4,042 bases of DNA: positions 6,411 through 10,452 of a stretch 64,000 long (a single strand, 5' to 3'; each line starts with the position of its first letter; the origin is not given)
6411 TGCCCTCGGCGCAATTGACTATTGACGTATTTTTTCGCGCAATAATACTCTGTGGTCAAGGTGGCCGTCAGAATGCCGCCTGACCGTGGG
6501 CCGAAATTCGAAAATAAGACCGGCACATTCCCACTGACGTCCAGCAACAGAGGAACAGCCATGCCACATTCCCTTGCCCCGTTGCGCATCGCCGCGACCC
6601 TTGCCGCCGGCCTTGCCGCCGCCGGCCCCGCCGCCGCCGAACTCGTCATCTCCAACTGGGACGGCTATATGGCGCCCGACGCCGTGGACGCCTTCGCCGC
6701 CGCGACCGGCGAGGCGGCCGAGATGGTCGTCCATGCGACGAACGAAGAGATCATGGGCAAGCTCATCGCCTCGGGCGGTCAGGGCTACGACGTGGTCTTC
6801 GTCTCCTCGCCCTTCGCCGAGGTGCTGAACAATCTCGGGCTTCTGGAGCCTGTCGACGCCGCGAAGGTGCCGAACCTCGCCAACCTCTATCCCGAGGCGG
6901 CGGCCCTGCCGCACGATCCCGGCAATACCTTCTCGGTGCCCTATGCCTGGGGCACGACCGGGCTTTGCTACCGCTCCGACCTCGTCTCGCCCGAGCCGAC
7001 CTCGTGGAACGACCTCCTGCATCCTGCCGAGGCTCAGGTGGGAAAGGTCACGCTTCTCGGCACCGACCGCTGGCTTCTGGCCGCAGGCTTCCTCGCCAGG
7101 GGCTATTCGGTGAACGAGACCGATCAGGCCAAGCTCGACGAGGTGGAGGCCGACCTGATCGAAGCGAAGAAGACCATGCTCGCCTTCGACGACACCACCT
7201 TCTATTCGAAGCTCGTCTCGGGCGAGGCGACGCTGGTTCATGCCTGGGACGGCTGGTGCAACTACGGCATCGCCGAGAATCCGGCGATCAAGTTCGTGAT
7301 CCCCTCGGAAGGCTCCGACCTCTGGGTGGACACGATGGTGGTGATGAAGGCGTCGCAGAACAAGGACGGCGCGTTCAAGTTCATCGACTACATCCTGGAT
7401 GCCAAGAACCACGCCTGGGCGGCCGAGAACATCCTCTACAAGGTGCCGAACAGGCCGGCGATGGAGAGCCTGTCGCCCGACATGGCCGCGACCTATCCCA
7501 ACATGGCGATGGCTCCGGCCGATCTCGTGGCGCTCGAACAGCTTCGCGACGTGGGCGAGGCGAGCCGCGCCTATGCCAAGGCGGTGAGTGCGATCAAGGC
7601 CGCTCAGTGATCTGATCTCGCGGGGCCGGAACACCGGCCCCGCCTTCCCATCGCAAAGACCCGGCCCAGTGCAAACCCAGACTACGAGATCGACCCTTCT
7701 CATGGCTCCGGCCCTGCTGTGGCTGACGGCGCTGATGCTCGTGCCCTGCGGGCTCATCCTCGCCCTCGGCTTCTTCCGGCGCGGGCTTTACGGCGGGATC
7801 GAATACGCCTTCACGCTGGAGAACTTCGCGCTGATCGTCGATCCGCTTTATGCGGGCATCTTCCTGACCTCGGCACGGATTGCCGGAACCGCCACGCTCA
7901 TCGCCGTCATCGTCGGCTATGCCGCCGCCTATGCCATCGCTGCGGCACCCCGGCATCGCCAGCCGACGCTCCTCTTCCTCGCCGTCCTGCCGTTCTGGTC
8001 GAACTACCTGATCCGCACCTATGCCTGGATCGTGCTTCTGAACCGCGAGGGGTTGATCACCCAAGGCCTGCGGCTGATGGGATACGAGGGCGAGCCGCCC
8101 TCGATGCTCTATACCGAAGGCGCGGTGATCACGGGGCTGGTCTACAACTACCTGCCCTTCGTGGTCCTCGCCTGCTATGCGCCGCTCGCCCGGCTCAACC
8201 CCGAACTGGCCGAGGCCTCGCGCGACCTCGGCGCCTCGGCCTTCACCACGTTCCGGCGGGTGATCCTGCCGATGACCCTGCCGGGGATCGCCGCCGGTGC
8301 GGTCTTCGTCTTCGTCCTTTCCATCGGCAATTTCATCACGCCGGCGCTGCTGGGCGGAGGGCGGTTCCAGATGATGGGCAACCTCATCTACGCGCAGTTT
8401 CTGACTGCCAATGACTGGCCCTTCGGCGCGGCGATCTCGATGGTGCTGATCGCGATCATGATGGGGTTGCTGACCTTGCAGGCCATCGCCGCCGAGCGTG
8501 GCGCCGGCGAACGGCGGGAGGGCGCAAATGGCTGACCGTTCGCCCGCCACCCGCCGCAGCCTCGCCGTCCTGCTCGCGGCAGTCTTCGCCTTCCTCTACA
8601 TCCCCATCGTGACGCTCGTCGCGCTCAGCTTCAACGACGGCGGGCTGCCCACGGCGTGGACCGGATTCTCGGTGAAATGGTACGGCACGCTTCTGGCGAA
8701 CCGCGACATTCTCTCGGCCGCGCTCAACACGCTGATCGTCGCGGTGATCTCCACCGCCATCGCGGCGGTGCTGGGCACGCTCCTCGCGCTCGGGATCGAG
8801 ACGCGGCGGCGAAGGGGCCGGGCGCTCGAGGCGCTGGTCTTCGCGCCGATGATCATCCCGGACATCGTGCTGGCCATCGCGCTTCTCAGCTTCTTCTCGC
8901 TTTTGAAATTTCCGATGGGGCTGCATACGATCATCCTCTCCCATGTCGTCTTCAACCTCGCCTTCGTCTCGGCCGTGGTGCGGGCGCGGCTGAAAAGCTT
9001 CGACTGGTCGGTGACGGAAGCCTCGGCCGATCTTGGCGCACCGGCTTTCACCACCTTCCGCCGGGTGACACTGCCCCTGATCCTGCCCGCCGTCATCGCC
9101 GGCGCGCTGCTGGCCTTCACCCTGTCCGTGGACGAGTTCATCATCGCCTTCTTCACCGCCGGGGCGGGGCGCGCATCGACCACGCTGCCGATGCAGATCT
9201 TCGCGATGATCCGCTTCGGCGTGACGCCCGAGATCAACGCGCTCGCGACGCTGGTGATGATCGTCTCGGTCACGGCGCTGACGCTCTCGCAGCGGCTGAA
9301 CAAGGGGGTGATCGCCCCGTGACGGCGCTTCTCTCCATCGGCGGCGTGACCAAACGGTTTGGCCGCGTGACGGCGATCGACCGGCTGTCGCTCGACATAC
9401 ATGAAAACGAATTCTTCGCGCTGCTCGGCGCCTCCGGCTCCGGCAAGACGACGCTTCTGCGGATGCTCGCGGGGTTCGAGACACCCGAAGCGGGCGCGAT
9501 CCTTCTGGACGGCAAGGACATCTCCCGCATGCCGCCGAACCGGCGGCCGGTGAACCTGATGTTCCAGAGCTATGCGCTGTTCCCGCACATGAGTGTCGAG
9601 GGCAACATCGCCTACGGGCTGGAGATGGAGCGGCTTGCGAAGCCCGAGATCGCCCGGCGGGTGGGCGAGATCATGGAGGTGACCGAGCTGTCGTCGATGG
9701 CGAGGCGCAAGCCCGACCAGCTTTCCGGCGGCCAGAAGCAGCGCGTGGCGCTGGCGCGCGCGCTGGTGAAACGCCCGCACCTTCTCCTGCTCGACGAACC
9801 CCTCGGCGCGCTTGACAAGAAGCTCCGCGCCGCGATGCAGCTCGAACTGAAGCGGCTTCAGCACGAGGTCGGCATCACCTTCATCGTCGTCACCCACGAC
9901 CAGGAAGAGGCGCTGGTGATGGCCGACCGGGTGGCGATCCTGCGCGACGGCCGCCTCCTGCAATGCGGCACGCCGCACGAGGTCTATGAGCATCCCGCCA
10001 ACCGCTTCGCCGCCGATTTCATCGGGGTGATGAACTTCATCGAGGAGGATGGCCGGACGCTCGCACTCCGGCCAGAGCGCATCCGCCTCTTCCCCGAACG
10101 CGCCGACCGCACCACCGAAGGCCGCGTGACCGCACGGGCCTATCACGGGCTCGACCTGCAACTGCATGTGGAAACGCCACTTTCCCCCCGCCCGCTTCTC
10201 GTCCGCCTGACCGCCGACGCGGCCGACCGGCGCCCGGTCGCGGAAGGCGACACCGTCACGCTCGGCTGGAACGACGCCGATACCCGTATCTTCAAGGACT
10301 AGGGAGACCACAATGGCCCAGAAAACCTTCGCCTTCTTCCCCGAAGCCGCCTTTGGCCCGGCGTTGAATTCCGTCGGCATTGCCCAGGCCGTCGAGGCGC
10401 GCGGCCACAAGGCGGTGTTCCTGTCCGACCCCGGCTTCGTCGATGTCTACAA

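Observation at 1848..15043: Polyamine-themed divergon combining a Pot-type importer with two GT1 glycosyltransferases, twin cupins, an ALDH and a NylB-like amidase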

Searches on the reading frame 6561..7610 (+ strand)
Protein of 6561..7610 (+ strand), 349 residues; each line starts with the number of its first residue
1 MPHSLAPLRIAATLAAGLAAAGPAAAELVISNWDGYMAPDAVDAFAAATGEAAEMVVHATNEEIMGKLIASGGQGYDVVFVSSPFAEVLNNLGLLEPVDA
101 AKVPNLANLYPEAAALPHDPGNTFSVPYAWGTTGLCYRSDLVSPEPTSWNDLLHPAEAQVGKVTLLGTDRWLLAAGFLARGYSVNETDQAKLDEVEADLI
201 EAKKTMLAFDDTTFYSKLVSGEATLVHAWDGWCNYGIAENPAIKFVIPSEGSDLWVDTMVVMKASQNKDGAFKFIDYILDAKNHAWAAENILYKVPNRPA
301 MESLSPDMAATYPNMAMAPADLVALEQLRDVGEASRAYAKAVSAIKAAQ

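Call 5: search_protein_families(library=pfam, proteins=[window:6561-7610:+], max_evalue=0.01)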
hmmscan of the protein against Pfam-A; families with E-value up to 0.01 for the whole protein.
window:6561-7610:+ (349 aa): 3 families
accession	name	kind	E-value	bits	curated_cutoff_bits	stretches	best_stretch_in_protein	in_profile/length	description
PF13416.11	SBP_bac_8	-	2.1e-25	90.5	27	1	41-315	2-277/279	Bacterial extracellular solute-binding protein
PF13343.11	SBP_bac_6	-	6.4e-19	68.8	24.6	1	79-296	7-218/245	Bacterial extracellular solute-binding protein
PF01547.30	SBP_bac_1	-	1.9e-18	67.9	26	1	67-283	41-305/307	Bacterial extracellular solute-binding protein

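Call 6: search_protein_families(library=ncbifam, proteins=[window:6561-7610:+], max_evalue=0.01)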
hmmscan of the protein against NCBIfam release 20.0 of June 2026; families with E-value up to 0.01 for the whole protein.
window:6561-7610:+ (349 aa): 8 families
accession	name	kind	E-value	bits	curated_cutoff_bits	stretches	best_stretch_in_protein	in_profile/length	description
NF007048.0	PRK09501.1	equivalog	1.1e-41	142.8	582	1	10-348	10-347/348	spermidine/putrescine ABC transporter substrate-binding protein PotD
NF007962.0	PRK10682.1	equivalog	1.2e-32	113.3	636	1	11-323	15-342/370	spermidine/putrescine ABC transporter substrate-binding protein PotF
NF041888.1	ABC_SBP_YdcS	equivalog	1.5e-13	50.4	725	2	22-162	28-174/379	putative ABC transporter substrate-binding protein YdcS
NF043073.1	MMSYN1_0195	equivalog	1.5e-06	26.7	1250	1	249-303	917-969/1021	spermidine/putrescine ABC transporter permease/substrate-binding protein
NF007011.0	PRK09474.1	equivalog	1.8e-05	23.7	291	1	44-153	52-159/396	maltose/maltodextrin ABC transporter substrate-binding protein MalE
TIGR03261.1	phnS2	equivalog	2.4e-05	23.6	392.75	0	242-290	234-282/334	putative 2-aminoethylphosphonate ABC transporter substrate-binding protein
TIGR03227.1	PhnS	equivalog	6.2e-05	22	395.3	1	11-156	21-159/360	2-aminoethylphosphonate ABC transporter substrate-binding protein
NF041202.1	StoA_CxxC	exception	0.0044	16.9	210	1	220-276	51-107/163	endospore biogenesis thiol-disulfide oxidoreductase StoA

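Call 14: search_solved_structures(query=window:6561-7610:+, max_evalue=0.001)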
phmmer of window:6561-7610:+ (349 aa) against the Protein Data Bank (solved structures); distinct sequences matched with E-value up to 0.001: 32.
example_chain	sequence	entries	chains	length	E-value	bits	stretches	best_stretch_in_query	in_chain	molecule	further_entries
4eqb_A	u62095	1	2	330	7.9e-43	150.1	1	26-308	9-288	Spermidine/putrescine ABC superfamily ATP binding cassette transporter, binding protein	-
8y5h_E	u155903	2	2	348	2.5e-40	141.9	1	10-347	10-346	Spermidine/putrescine-binding periplasmic protein | Putrescine-binding periplasmic protein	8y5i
4gl0_A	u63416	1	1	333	1.2e-39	139.7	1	26-311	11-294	Lmo0810 protein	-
1pot_A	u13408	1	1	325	7.8e-39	137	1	29-347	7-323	SPERMIDINE/PUTRESCINE-BINDING PROTEIN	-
1poy_1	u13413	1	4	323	8e-39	136.9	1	29-347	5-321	SPERMIDINE/PUTRESCINE-BINDING PROTEIN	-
7xjm_A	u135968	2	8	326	2.9e-36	128.5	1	26-342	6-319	Putrescine-binding periplasmic protein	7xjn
7oys_A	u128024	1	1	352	4.7e-31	111.4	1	28-322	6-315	Putrescine-binding periplasmic protein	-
7oyy_A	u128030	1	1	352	8.7e-31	110.5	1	28-322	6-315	Putrescine-binding periplasmic protein PotF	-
7oyx_A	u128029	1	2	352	9.5e-31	110.4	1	28-322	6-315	Putrescine-binding periplasmic protein PotF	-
7oyz_A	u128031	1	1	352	1.2e-30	110.1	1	28-322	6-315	Putrescine-binding periplasmic protein PotF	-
7oyu_A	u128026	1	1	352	1.3e-30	109.9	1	28-322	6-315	Putrescine-binding periplasmic protein PotF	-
1a99_A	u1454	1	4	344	4.2e-30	108.3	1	28-321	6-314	PUTRESCINE-BINDING PROTEIN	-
6ye0_B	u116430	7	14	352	4.5e-30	108.2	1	28-321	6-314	Putrescine-binding periplasmic protein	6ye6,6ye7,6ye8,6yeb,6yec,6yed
7oyw_A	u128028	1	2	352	4.5e-30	108.2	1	28-322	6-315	Putrescine-binding periplasmic protein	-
3ttl_A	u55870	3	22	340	5.6e-30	107.9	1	22-318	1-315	Polyamine transport protein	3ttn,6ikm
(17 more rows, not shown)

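Call 30: search_solved_structures(query=window:6561-7610:+, max_evalue=1e-38, show_alignments=2)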
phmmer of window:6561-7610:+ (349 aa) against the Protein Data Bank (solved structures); distinct sequences matched with E-value up to 1e-38: 5.
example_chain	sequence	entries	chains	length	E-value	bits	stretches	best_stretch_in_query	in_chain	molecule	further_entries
4eqb_A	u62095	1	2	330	7.9e-43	150.1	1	26-308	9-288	Spermidine/putrescine ABC superfamily ATP binding cassette transporter, binding protein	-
8y5h_E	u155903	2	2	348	2.5e-40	141.9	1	10-347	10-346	Spermidine/putrescine-binding periplasmic protein | Putrescine-binding periplasmic protein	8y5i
4gl0_A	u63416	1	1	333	1.2e-39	139.7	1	26-311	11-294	Lmo0810 protein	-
1pot_A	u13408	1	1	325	7.8e-39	137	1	29-347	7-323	SPERMIDINE/PUTRESCINE-BINDING PROTEIN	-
1poy_1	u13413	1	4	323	8e-39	136.9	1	29-347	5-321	SPERMIDINE/PUTRESCINE-BINDING PROTEIN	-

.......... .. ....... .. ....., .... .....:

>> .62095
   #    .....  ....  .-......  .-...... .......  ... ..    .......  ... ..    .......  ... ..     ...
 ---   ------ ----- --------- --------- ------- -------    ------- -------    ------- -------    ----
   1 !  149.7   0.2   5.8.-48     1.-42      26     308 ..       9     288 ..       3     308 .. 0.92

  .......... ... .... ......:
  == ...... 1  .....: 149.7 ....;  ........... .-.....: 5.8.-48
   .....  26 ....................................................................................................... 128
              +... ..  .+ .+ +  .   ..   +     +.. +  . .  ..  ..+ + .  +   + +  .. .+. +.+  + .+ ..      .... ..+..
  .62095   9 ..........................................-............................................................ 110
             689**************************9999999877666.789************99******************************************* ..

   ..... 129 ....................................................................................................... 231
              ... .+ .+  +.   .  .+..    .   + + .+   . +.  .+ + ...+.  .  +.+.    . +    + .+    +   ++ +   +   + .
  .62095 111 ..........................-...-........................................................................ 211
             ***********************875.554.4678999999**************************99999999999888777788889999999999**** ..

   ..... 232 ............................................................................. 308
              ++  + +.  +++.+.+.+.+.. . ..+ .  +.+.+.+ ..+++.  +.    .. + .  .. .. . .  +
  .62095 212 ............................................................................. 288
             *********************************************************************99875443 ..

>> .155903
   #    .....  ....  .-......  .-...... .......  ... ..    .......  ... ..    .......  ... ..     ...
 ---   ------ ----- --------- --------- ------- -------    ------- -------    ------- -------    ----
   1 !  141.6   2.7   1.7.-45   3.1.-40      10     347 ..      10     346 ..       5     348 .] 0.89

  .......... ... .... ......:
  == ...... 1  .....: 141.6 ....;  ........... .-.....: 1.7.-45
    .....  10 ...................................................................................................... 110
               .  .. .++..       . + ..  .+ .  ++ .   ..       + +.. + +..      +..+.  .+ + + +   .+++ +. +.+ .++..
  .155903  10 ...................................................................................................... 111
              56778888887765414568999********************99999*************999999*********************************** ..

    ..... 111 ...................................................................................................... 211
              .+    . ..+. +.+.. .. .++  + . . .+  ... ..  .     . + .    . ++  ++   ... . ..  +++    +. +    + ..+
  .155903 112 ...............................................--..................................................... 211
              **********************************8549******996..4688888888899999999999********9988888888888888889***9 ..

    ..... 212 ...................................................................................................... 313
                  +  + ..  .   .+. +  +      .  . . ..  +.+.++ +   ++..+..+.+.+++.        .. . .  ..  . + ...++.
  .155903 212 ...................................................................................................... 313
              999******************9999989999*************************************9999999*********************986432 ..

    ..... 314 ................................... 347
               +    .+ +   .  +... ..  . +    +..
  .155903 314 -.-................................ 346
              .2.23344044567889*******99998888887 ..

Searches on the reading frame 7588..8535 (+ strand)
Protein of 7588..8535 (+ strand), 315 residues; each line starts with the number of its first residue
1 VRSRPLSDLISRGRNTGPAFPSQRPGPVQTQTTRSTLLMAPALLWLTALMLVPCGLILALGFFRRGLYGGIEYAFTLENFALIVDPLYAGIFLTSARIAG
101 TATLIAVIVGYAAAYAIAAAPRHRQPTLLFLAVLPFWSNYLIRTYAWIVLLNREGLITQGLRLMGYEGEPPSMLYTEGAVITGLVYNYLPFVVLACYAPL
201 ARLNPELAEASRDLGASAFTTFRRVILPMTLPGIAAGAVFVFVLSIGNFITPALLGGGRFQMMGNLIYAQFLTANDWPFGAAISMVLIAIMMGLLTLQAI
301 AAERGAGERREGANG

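Call 34: search_protein_families(library=pfam, proteins=[window:7588-8535:+], max_evalue=0.001)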
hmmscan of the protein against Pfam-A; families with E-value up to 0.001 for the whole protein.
window:7588-8535:+ (315 aa): 1 family
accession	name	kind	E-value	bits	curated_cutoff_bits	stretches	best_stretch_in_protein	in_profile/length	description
PF00528.27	BPD_transp_1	-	2.5e-12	47.3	26.4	1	175-295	51-170/184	Binding-protein-dependent transport system inner membrane component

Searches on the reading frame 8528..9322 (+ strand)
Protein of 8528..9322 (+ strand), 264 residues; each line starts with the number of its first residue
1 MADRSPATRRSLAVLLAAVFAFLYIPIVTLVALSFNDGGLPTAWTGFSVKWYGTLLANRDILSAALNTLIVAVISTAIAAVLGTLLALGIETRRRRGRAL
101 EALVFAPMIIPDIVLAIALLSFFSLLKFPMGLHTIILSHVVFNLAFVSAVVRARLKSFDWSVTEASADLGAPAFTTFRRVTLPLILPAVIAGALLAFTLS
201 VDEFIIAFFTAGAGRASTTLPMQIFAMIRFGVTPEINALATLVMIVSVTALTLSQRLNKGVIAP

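Call 34: search_protein_families(library=pfam, proteins=[window:8528-9322:+], max_evalue=0.001)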
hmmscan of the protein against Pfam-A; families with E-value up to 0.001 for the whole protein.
window:8528-9322:+ (264 aa): 1 family
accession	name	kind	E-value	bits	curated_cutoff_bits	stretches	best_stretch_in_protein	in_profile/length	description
PF00528.27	BPD_transp_1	-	2.1e-13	50.9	26.4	1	81-256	3-176/184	Binding-protein-dependent transport system inner membrane component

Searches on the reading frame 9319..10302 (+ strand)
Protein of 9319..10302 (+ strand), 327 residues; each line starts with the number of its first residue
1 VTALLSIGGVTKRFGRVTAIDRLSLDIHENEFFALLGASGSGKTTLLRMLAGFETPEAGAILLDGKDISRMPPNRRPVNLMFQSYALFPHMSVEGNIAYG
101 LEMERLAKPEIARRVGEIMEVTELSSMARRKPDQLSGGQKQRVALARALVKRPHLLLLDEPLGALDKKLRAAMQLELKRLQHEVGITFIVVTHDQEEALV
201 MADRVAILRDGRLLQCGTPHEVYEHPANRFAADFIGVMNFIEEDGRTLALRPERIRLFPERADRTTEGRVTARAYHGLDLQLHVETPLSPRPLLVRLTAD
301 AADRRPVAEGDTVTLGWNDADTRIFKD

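Call 6: search_protein_families(library=ncbifam, proteins=[window:9319-10302:+], max_evalue=0.01)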
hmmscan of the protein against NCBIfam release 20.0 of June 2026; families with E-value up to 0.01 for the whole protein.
window:9319-10302:+ (327 aa): 191 families (the best 25 are shown)
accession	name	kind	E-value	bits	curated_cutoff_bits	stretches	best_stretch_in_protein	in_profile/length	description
TIGR01187.1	potA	subfamily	2.5e-108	362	355.6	1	35-242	1-208/325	polyamine ABC transporter ATP-binding protein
NF006987.0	PRK09452.1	equivalog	3.6e-106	355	482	1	3-242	16-255/378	spermidine/putrescine ABC transporter ATP-binding protein PotA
NF008621.0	PRK11607.1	equivalog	1.4e-104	349.9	613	1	2-242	17-257/377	putrescine ABC transporter ATP-binding subunit PotG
TIGR03265.1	PhnT2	equivalog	1.3e-101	340.3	457.7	1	3-243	3-243/353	putative 2-aminoethylphosphonate ABC transporter ATP-binding protein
NF043075.1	MMSYN1_0197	equivalog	5.8e-97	324.7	550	1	4-242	2-240/341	spermidine/putrescine ABC transporter ATP-binding protein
NF008653.0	PRK11650.1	subfamily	3.5e-87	292.8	432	1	3-245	2-251/357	sn-glycerol-3-phosphate ABC transporter ATP-binding protein UgpC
TIGR00968.1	3a0106s01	subfamily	6.4e-84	281.2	342.75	1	7-239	3-235/237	sulfate ABC transporter ATP-binding protein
TIGR03258.1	PhnT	equivalog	1.3e-83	281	499.15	1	10-242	14-247/359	2-aminoethylphosphonate ABC transport system ATP-binding subunit PhnT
NF040840.2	tungstate_WtpC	equivalog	4.1e-83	279.5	440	1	19-244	15-240/347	tungstate ABC transporter ATP-binding protein WtpC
NF008513.0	PRK11432.1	equivalog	2.7e-79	266.6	496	1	6-242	8-244/351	ferric ABC transporter ATP-binding protein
NF008233.0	PRK11000.1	equivalog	6e-79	265.5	568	1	7-241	6-242/369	maltose/maltodextrin ABC transporter ATP-binding protein MalK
NF040933.2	ABC_arch_GlcV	equivalog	9.1e-78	261.6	450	1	9-243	7-250/357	glucose ABC transporter ATP-binding protein GlcV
NF008105.0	PRK10851.1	equivalog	7.9e-75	251.8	502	1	6-243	4-245/362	sulfate/thiosulfate ABC transporter ATP-binding protein CysA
TIGR01186.1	proV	subfamily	8.5e-66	222.5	326.6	1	14-241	3-236/363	betaine/proline/choline family ABC transporter ATP-binding protein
TIGR03415.1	ABC_choXWV_ATP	equivalog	1.2e-57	195.6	483.75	1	10-241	30-271/382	choline ABC transporter ATP-binding protein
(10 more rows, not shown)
